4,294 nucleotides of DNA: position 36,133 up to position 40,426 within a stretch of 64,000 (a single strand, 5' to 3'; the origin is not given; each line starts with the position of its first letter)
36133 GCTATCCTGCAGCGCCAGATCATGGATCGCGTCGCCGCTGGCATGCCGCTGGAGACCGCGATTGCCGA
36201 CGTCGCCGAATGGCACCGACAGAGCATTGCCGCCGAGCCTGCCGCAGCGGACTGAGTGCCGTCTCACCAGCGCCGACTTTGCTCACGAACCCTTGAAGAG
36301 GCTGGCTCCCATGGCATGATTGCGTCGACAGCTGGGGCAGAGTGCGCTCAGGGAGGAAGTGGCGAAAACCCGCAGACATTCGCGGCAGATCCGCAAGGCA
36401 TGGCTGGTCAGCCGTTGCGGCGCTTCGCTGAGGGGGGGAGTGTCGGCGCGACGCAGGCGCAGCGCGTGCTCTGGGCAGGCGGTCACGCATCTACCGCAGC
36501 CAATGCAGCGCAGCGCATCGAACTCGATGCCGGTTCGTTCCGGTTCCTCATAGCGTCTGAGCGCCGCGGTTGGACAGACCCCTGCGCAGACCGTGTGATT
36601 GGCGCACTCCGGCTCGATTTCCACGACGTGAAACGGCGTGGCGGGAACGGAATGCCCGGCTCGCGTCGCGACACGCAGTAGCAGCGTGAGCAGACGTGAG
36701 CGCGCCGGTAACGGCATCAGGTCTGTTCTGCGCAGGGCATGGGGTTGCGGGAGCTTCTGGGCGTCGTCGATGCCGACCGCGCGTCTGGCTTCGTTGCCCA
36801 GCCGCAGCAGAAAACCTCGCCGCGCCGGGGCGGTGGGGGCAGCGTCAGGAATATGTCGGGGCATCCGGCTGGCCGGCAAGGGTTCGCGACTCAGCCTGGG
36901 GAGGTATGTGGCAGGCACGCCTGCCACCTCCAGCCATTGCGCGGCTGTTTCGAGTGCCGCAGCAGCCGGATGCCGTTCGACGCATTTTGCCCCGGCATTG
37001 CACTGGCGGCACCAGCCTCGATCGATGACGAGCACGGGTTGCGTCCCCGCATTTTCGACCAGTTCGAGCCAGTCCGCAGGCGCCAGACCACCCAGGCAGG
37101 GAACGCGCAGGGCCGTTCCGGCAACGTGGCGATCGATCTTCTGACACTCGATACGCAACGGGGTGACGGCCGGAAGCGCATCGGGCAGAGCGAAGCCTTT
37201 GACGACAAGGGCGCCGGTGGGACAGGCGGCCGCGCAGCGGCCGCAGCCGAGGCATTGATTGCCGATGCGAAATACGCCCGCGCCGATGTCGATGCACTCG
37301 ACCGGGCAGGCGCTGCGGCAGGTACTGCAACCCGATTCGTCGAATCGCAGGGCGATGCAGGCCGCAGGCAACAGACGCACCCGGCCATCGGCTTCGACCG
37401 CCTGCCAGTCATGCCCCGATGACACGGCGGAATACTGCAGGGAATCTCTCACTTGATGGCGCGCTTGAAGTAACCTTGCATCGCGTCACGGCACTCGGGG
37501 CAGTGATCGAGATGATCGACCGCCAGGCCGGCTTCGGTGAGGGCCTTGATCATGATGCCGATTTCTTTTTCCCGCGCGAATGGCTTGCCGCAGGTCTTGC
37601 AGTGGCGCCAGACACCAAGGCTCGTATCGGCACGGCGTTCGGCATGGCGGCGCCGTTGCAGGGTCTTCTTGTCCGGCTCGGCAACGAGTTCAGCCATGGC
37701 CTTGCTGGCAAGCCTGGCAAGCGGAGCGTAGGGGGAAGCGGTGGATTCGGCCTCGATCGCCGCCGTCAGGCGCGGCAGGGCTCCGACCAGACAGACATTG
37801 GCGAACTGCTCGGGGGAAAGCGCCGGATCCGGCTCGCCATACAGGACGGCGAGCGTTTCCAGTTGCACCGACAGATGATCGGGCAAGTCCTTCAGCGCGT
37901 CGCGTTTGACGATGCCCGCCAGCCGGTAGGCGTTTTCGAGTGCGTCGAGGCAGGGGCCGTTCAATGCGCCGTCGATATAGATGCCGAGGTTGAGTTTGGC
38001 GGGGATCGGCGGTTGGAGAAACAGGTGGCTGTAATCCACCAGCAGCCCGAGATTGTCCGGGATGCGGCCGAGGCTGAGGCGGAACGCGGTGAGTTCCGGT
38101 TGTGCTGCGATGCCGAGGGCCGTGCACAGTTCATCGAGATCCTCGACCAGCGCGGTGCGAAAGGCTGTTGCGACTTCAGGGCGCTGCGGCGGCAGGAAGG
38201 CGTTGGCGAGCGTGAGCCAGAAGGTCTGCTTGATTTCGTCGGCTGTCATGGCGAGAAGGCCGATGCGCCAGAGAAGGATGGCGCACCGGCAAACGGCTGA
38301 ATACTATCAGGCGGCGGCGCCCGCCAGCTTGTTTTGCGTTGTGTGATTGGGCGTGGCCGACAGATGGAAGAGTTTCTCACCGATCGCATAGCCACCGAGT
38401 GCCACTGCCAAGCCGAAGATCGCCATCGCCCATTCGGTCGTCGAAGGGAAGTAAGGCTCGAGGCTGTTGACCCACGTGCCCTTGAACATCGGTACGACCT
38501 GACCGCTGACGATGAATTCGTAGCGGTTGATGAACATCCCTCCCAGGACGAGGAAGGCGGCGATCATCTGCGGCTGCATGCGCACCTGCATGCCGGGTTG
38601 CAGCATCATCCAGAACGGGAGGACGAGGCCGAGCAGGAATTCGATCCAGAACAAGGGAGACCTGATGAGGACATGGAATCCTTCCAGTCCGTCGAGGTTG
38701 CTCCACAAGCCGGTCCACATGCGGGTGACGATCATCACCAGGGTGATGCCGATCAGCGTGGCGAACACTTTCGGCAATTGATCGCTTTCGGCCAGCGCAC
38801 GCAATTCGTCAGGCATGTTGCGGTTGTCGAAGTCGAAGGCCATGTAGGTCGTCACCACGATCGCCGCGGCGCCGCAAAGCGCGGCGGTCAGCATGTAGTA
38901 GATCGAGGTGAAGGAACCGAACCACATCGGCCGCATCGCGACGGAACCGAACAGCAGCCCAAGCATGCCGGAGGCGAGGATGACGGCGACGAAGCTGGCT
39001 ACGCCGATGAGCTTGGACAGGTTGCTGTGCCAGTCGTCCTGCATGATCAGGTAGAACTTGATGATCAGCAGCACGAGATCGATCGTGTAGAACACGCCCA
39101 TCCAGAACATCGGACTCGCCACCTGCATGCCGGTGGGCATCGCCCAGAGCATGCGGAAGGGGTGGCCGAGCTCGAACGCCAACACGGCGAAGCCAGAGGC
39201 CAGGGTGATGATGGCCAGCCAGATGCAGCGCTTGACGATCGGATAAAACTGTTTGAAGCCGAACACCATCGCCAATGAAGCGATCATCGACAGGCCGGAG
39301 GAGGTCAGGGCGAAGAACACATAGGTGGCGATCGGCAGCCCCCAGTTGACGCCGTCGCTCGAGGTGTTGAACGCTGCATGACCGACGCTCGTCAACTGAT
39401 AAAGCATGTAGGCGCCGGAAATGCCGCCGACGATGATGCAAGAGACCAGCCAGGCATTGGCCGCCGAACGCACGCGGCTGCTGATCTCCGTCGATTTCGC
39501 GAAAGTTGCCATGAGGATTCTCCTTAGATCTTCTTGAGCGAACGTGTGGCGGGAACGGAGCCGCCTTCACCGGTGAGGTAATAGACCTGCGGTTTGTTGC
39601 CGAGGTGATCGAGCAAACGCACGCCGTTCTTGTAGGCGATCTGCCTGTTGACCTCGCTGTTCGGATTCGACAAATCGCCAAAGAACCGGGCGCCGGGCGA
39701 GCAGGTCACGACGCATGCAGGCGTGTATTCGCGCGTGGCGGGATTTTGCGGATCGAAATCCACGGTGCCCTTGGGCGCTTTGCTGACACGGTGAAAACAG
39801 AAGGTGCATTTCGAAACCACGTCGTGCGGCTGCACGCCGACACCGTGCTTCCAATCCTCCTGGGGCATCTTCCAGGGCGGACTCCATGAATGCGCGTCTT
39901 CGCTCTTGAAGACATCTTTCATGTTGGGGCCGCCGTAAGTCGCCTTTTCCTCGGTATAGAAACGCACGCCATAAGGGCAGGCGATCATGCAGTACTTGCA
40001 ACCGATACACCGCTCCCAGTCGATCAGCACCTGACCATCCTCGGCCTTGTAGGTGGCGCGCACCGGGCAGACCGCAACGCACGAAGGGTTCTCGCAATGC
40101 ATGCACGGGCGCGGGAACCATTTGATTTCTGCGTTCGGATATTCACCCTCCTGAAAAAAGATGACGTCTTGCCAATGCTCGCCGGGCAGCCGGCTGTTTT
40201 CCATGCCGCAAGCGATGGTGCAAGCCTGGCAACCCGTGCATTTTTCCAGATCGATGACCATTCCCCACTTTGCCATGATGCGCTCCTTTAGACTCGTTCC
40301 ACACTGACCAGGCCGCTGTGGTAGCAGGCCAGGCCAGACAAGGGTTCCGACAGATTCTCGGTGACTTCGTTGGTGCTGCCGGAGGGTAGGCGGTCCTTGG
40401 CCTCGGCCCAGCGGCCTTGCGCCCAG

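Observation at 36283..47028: Minus-strand operon looks like an arx (anaerobic arsenite oxidase)-type cluster: TGRGWG motif, A-B-C-D order, divergent XSR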

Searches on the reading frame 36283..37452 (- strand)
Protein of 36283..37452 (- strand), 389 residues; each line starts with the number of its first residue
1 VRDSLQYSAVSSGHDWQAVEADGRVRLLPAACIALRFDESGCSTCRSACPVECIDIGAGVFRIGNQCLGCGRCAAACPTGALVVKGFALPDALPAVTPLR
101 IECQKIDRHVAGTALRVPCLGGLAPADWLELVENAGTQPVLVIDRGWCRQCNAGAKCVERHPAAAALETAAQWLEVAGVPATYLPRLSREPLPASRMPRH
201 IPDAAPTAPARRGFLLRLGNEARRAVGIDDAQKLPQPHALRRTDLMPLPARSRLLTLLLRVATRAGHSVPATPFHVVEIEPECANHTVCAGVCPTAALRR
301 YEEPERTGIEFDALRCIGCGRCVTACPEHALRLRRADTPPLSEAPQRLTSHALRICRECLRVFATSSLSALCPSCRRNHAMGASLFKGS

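Call 3: search_protein_families(library=pfam, proteins=[window:36283-37452:-])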
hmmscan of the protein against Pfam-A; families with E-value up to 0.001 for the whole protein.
window:36283-37452:- (389 aa): 9 families
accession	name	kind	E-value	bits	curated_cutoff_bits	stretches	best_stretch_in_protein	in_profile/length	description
PF00037.32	Fer4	-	2e-15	56.3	21.1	2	310-331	2-23/24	4Fe-4S binding domain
PF25160.1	LdpA_Fe-S-bd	-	1.1e-11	44.7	27.6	2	289-331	9-43/49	LdpA Fe-S cluster-binding domain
PF12838.12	Fer4_7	-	2.2e-11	44.5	27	3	287-329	6-51/52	4Fe-4S dicluster domain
PF12837.12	Fer4_6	-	1.5e-10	40.9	25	2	309-331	2-24/24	4Fe-4S binding domain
PF12797.12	Fer4_2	-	5.1e-10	39.1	24.5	1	309-328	3-22/22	4Fe-4S binding domain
PF13237.11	Fer4_10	-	2.6e-09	37.3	25.5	2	277-327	3-53/53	4Fe-4S dicluster domain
PF13187.11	Fer4_9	-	7.9e-09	35.9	27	2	283-330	2-51/52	4Fe-4S dicluster domain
PF13484.11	Fer4_16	-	1.1e-08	36.1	30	1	66-87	1-21/66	4Fe-4S double cluster binding domain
PF14697.11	Fer4_21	-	5.1e-08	33.4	35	0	281-331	6-57/59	4Fe-4S dicluster domain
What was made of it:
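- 36283..37452 (-): arxB2: cytoplasmic polyferredoxin, 389 aa, 25 Cys, placed downstream of arxD with a 4-nt overlap. Fer4 families at both ends (call 3).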

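Call 4: search_protein_families(library=ncbifam, proteins=[window:36283-37452:-])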
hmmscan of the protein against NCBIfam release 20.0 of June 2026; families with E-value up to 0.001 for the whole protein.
window:36283-37452:- (389 aa): 66 families (the best 25 are shown)
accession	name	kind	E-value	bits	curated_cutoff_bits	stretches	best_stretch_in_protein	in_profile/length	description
TIGR02700.1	flavo_MJ0208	hypoth_equivalog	5.4e-13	48.7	251.35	2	262-332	131-195/234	dihydromethanopterin reductase (acceptor)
NF058577.1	FdxA_fam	equivalog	1.5e-12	47.5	65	2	42-81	12-52/52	4Fe-4S ferredoxin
NF040770.1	hetero_SS_HdrA2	exception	6.3e-11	41.1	1100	2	279-336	575-628/777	CoB-CoM heterodisulfide reductase HdrA2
NF038196.1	ferrodoxin_EFR1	subfamily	1.1e-10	41.9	75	2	41-84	188-231/242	EFR1 family ferrodoxin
NF045874.1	Vhu_polyferre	exception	1.1e-10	40.9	600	2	270-339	254-317/381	F420-non-reducing hydrogenase associated-polyferredoxin VhuB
TIGR04105.1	FeFe_hydrog_B1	subfamily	7.3e-10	38.1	450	1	258-331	91-159/462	monomeric [FeFe] hydrogenase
TIGR02179.1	PorD_KorD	subfamily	1.3e-09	38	60.05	1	280-335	24-76/78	2-oxoacid:acceptor oxidoreductase, delta subunit, pyruvate/2-ketoisovalerate family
TIGR04395.1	cutC_activ_rSAM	equivalog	1.9e-09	37.3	360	1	274-333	47-105/309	choline TMA-lyase-activating enzyme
NF007382.0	PRK09898.1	equivalog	2.6e-09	36.9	213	2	286-329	128-169/208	ferredoxin-like protein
NF041782.1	mnquin_red_QrcC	equivalog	8e-09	35.5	400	2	283-337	68-122/239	menaquinone reductase iron-sulfur cluster-binding subunit QrcC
NF045992.1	CircClkLdpA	equivalog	1.6e-08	34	450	1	281-332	107-153/360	circadian clock protein LdpA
NF043039.1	HgcAB_like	equivalog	2.8e-08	33.7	285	1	273-332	292-350/350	HgcAB-like fusion protein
TIGR03294.1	FrhG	equivalog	2.9e-08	33.7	245.5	1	235-329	128-218/228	coenzyme F420 hydrogenase subunit gamma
TIGR00402.1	napF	equivalog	8.3e-08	32.3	102.2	1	282-337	36-90/149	ferredoxin-type protein NapF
NF038355.1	FDH3_beta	equivalog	8.7e-08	32.4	240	1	285-332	58-102/180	formate dehydrogenase FDH3 subunit beta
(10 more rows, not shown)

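Call 66: find_homologous_proteins(query=window:36283-37452:-, max_evalue=1e-10)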
Query window:36283-37452:- (389 aa): 175 proteins with E <= 1e-10 among 8000 candidates; the best 120 are listed.
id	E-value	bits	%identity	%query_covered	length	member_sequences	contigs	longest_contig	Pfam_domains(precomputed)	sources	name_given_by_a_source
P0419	3.8e-246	834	95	100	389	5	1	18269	PF14697.12,PF12797.13,PF12837.13,PF00037.33,PF13484.12,PF12838.13,PF25160.2,PF13237.12,PF13187.12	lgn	-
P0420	2.4e-167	575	68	97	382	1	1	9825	PF14697.12,PF12797.13,PF12837.13,PF00037.33,PF13484.12,PF12838.13,PF25160.2,PF13237.12,PF13187.12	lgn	-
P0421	7.1e-148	511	60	96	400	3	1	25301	PF14697.12,PF12797.13,PF12837.13,PF00037.33,PF13484.12,PF12838.13,PF25160.2,PF13237.12,PF13187.12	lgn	-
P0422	8.5e-147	507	61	96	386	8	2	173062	PF14697.12,PF12837.13,PF00037.33,PF13484.12,PF12838.13,PF25160.2,PF13237.12,PF13187.12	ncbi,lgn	ncbi:MAG: 4Fe-4S binding protein [Pseudomonadota bacterium]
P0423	2.6e-139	483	58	98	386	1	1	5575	PF14697.12,PF12797.13,PF12837.13,PF00037.33,PF13484.12,PF12838.13,PF25160.2,PF13237.12,PF13187.12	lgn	-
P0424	2.9e-129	450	56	95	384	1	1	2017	PF12797.13,PF12837.13,PF00037.33,PF13484.12,PF12838.13,PF25160.2,PF13237.12,PF13187.12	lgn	-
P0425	9.3e-129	448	57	96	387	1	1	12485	PF14697.12,PF12797.13,PF12837.13,PF00037.33,PF13484.12,PF12838.13,PF25160.2,PF13237.12,PF13187.12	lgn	-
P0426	3.4e-126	439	54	97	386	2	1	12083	PF12837.13,PF00037.33,PF13484.12,PF12838.13,PF25160.2,PF13237.12,PF13187.12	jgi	jgi:ferredoxin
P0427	6.0e-126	439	55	96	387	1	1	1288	PF14697.12,PF12797.13,PF12837.13,PF00037.33,PF13484.12,PF12838.13,PF25160.2,PF13237.12,PF13187.12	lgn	-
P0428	8.9e-126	438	56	96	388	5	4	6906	PF14697.12,PF12797.13,PF12837.13,PF00037.33,PF13484.12,PF12838.13,PF25160.2,PF13237.12,PF13183.12,PF13187.12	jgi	jgi:ferredoxin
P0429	2.5e-122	427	54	98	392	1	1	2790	PF14697.12,PF12797.13,PF12837.13,PF00037.33,PF13484.12,PF12838.13,PF25160.2,PF13237.12,PF13187.12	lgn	-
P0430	1.8e-102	361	48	96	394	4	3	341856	PF12797.13,PF12837.13,PF00037.33,PF13484.12,PF12838.13,PF25160.2,PF13237.12,PF13187.12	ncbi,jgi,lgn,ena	-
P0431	1.0e-100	356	48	96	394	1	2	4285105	PF12797.13,PF12837.13,PF00037.33,PF13484.12,PF12838.13,PF25160.2,PF13237.12,PF13187.12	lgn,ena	-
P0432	2.9e-100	354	46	98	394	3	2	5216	PF14697.12,PF12797.13,PF12837.13,PF00037.33,PF13484.12,PF12838.13,PF25160.2,PF13237.12,PF13187.12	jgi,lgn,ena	-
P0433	5.4e-100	353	45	99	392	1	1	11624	PF14697.12,PF12797.13,PF12837.13,PF00037.33,PF13484.12,PF12838.13,PF25160.2,PF13237.12,PF13187.12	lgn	-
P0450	1.3e-65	240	40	94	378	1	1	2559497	PF14697.12,PF12797.13,PF12837.13,PF00037.33,PF12798.13,PF13484.12,PF12838.13,PF25160.2,PF13237.12,PF13183.12,PF13187.12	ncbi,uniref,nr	ncbi:4Fe-4S dicluster domain-containing protein [Sulfuricystis multivorans]|uniref:4Fe-4S dicluster 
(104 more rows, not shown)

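Call 67: find_encoding_contigs(protein=P0450, flank=10000, max_places=1)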
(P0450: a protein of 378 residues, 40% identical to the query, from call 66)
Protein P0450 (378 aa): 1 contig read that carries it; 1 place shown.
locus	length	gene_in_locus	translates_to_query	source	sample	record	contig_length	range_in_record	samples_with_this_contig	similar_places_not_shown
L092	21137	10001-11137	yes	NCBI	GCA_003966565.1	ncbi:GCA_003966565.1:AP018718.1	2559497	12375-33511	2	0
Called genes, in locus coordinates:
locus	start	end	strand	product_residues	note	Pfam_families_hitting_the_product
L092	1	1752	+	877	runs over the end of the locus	PF04879:Molybdop_Fe4S4, PF00384:Molybdopterin, PF01568:Molydop_binding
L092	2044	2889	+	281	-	PF02613:Nitrate_red_del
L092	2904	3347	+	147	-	-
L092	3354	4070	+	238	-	-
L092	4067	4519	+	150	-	-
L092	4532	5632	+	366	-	PF12797:Fer4_2 (faint), PF12837:Fer4_6 (faint), PF00037:Fer4 (faint), PF12838:Fer4_7, PF12838:Fer4_7, PF13187:Fer4_9 (weak), PF13237:Fer4_10 (weak), PF14697:Fer4_21, +1 more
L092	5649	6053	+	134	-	-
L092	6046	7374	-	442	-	PF00072:Response_reg, PF00158:Sigma54_activat, PF14532:Sigma54_activ_2, PF07728:AAA_5 (weak), PF25601:AAA_lid_14, PF02954:HTH_8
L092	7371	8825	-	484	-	PF00512:HisKA, PF02518:HATPase_c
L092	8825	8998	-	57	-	-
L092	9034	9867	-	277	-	PF12974:Phosphonate-bd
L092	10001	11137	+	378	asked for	PF12838:Fer4_7 (weak), PF13187:Fer4_9 (weak), PF12838:Fer4_7, PF13187:Fer4_9 (weak), PF13237:Fer4_10 (weak), PF14697:Fer4_21 (weak), PF25160:LdpA_Fe-S-bd (weak), PF00037:Fer4 (weak), +6 more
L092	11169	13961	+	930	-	-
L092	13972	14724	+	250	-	PF12800:Fer4_4 (faint), PF12838:Fer4_7 (weak), PF13237:Fer4_10 (weak), PF13247:Fer4_11, PF13187:Fer4_9 (weak), PF00037:Fer4, PF12797:Fer4_2 (weak), PF12837:Fer4_6 (weak), +1 more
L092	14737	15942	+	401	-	PF03916:NrfD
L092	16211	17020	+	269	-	PF02613:Nitrate_red_del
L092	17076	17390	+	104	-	PF09098:Dehyd-heme_bind (weak)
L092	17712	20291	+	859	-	PF04879:Molybdop_Fe4S4 (weak), PF00384:Molybdopterin, PF01568:Molydop_binding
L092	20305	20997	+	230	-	PF13187:Fer4_9 (faint), PF13247:Fer4_11, PF14697:Fer4_21 (weak), PF00037:Fer4 (weak), PF12797:Fer4_2 (weak), PF12837:Fer4_6 (weak), PF13237:Fer4_10 (weak), PF12838:Fer4_7 (weak)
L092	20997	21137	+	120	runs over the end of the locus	-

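Call 91: search_protein_families(library=ncbifam, proteins=[L092:11169-13961:+], max_evalue=1e-100)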
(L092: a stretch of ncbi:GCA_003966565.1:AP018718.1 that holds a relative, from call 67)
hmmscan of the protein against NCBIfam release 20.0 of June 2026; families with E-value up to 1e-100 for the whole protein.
L092:11169-13961:+ (930 aa): 1 family
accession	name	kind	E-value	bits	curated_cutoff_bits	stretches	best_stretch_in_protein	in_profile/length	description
NF041714.1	arsenate_red_ArrA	equivalog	4.7e-129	431.9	1600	0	10-324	3-315/848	arsenate respiratory reductase molybdopterin-containing subunit ArrA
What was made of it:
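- The ArrA model score is far below that of true ArrA-like sequences (call 91).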

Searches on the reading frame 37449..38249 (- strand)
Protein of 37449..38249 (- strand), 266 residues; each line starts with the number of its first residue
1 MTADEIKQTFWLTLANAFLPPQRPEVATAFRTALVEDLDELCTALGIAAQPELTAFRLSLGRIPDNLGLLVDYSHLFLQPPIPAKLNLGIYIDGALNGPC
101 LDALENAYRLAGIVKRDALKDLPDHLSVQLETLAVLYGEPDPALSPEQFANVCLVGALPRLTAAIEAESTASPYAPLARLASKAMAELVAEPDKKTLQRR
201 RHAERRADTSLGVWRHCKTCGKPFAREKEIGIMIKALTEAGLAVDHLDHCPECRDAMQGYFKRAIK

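Call 3: search_protein_families(library=pfam, proteins=[window:37449-38249:-])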
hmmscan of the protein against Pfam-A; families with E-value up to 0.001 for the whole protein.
window:37449-38249:- (266 aa): 1 family
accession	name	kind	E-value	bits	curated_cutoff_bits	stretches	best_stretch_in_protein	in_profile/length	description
PF02613.20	Nitrate_red_del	-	3.5e-11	43.7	22.2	1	39-143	13-106/136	Nitrate reductase delta subunit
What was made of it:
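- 37449..38249 (-): arxD: TorD/NarJ-family maturation chaperone, 266 aa. Pfam Nitrate_red_del (call 3).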

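Call 4: search_protein_families(library=ncbifam, proteins=[window:37449-38249:-])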
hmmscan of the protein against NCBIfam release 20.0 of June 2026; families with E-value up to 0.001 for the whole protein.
window:37449-38249:- (266 aa): 2 families
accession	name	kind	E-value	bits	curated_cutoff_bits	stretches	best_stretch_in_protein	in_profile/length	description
NF009053.0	PRK12387.1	subfamily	0.00055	19.7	204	1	215-256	115-161/180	formate hydrogenlyase complex iron-sulfur subunit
TIGR03482.1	DMSO_red_II_cha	subfamily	0.00083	19.4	152.3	0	8-181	3-181/197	DMSO reductase family type II enzyme chaperone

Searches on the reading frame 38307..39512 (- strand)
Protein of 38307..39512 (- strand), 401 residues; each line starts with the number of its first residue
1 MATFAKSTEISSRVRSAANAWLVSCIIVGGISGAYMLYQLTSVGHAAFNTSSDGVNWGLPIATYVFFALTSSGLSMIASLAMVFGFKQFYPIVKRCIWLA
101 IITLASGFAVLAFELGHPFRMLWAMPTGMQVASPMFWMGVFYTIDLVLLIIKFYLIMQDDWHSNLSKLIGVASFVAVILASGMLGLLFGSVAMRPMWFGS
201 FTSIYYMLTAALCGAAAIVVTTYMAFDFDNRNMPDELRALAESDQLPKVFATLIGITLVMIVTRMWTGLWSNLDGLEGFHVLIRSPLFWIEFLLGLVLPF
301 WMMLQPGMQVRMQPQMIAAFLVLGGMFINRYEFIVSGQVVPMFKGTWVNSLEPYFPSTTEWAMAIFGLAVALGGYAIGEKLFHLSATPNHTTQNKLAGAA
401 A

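Call 3: search_protein_families(library=pfam, proteins=[window:38307-39512:-])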
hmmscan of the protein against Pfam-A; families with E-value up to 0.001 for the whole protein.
window:38307-39512:- (401 aa): 1 family
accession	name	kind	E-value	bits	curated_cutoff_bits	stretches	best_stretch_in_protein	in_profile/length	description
PF03916.19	NrfD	-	1.1e-23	84.8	25.8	1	52-340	6-311/313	Polysulphide reductase, NrfD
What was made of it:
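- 38307..39512 (-): arxC: NrfD-type integral membrane quinone-interacting anchor, 401 aa. Pfam NrfD (call 3).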

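Call 4: search_protein_families(library=ncbifam, proteins=[window:38307-39512:-])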
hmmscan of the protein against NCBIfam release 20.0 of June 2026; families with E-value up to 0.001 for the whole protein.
window:38307-39512:- (401 aa): 2 families
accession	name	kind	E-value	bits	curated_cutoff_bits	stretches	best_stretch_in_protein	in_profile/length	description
NF045714.1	sulf_resp_HmcC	equivalog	2.6e-09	36.8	550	1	25-375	10-358/376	sulfate respiration complex protein HmcC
NF045798.1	DsrP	equivalog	1.8e-05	24.4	350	1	21-366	13-324/346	sulfate reduction electron transfer complex DsrMKJOP subunit DsrP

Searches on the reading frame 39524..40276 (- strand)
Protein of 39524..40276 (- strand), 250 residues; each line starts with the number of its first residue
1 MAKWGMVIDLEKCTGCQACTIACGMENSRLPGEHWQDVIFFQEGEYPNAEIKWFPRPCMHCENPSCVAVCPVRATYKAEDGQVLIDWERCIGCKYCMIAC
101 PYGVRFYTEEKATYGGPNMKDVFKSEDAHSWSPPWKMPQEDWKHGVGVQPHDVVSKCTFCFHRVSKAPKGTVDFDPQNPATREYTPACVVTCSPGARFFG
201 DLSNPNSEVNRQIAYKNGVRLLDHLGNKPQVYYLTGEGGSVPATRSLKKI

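Call 3: search_protein_families(library=pfam, proteins=[window:39524-40276:-])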
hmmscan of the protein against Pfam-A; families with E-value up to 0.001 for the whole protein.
window:39524-40276:- (250 aa): 12 families
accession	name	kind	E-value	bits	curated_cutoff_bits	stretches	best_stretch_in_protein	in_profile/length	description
PF13247.11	Fer4_11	-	4.8e-16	59.2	26.2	1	51-112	3-66/100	4Fe-4S dicluster domain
PF13237.11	Fer4_10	-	3.1e-12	46.7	25.5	3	55-101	6-53/53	4Fe-4S dicluster domain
PF12838.12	Fer4_7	-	3.8e-11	43.7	27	1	12-74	1-52/52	4Fe-4S dicluster domain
PF12797.12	Fer4_2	-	5.3e-11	42.2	24.5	2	83-102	3-22/22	4Fe-4S binding domain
PF00037.32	Fer4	-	5.1e-10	39.2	21.1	2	84-104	2-22/24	4Fe-4S binding domain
PF12837.12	Fer4_6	-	3.8e-07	30.2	25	1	85-104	4-23/24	4Fe-4S binding domain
PF13187.11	Fer4_9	-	6.9e-07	29.6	27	1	58-103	2-50/52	4Fe-4S dicluster domain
PF13183.11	Fer4_8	-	1e-05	26.4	27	1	87-160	2-57/68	4Fe-4S dicluster domain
PF12800.12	Fer4_4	-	7.5e-05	23.2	24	0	88-103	2-17/17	4Fe-4S binding domain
PF14697.11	Fer4_21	-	9.9e-05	22.8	35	0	85-101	3-19/59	4Fe-4S dicluster domain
PF13534.11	Fer4_17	-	0.00034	21.6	22.2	0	89-114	1-26/61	4Fe-4S dicluster domain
PF25160.1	LdpA_Fe-S-bd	-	0.00034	20.8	27.6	0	60-103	4-41/49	LdpA Fe-S cluster-binding domain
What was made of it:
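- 39524..40276 (-): arxB: four-cluster ferredoxin electron-transfer subunit, 250 aa, no signal peptide. Fer4_11 and related Pfam families (call 3).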

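Call 4: search_protein_families(library=ncbifam, proteins=[window:39524-40276:-])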
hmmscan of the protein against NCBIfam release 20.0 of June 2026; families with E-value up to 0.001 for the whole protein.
window:39524-40276:- (250 aa): 42 families (the best 25 are shown)
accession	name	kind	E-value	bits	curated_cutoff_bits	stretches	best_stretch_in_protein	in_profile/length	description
NF041782.1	mnquin_red_QrcC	equivalog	2.8e-52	177.8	400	1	4-235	1-226/239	menaquinone reductase iron-sulfur cluster-binding subunit QrcC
NF041715.1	arsenate_red_ArrB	equivalog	4.8e-47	160.4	450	1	3-234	2-225/233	arsenate respiratory reductase iron-sulfur subunit ArrB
NF045797.1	DsrO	equivalog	2.6e-46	158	200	2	2-112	42-157/235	sulfate reduction electron transfer complex DsrMKJOP subunit DsrO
NF011569.0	PRK14993.1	equivalog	1.2e-42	146.1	416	2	3-113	43-155/244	tetrathionate reductase subunit TtrB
TIGR03149.1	cyt_nit_nrfC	equivalog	2.7e-36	125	377.6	2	3-111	38-148/225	cytochrome c nitrite reductase Fe-S protein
TIGR03478.1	DMSO_red_II_bet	subfamily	2.9e-29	102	480.7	3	43-111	116-185/321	DMSO reductase family type II enzyme, iron-sulfur subunit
TIGR02951.1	DMSO_dmsB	equivalog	1e-26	93.9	214.1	1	4-113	2-120/161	DMSO/selenate family reductase complex B subunit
NF038355.1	FDH3_beta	equivalog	1.8e-26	93.3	240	1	6-112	5-108/180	formate dehydrogenase FDH3 subunit beta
NF008134.0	PRK10882.1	equivalog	1.5e-23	83.4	263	1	51-108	106-164/329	hydrogenase 2 operon protein HybA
NF042979.1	EthbenzDh_ebdB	equivalog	2.7e-21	75.8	740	2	43-107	138-203/354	ethylbenzene dehydrogenase subunit beta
NF045715.1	sulf_resp_HmcB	equivalog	1.3e-17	63.9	420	1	5-112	38-161/307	sulfate respiration complex iron-sulfur protein HmcB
TIGR01660.1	narH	equivalog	2.6e-16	59.1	524.05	1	43-107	168-233/492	nitrate reductase subunit beta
NF009408.0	PRK12769.1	equivalog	5.9e-16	57.7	1003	1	7-104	6-101/659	formate-dependent uric acid utilization protein AegA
NF009451.0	PRK12809.1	equivalog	2e-14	52.8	1154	1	7-104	6-101/639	formate-dependent uric acid utilization protein YgfT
TIGR01582.1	FDH-beta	equivalog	3.2e-13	49.4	334.7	1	6-109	24-145/283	formate dehydrogenase subunit beta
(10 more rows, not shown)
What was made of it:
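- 39524..40276 (-): ArrB/QrcC-like in NCBIfam (call 4).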
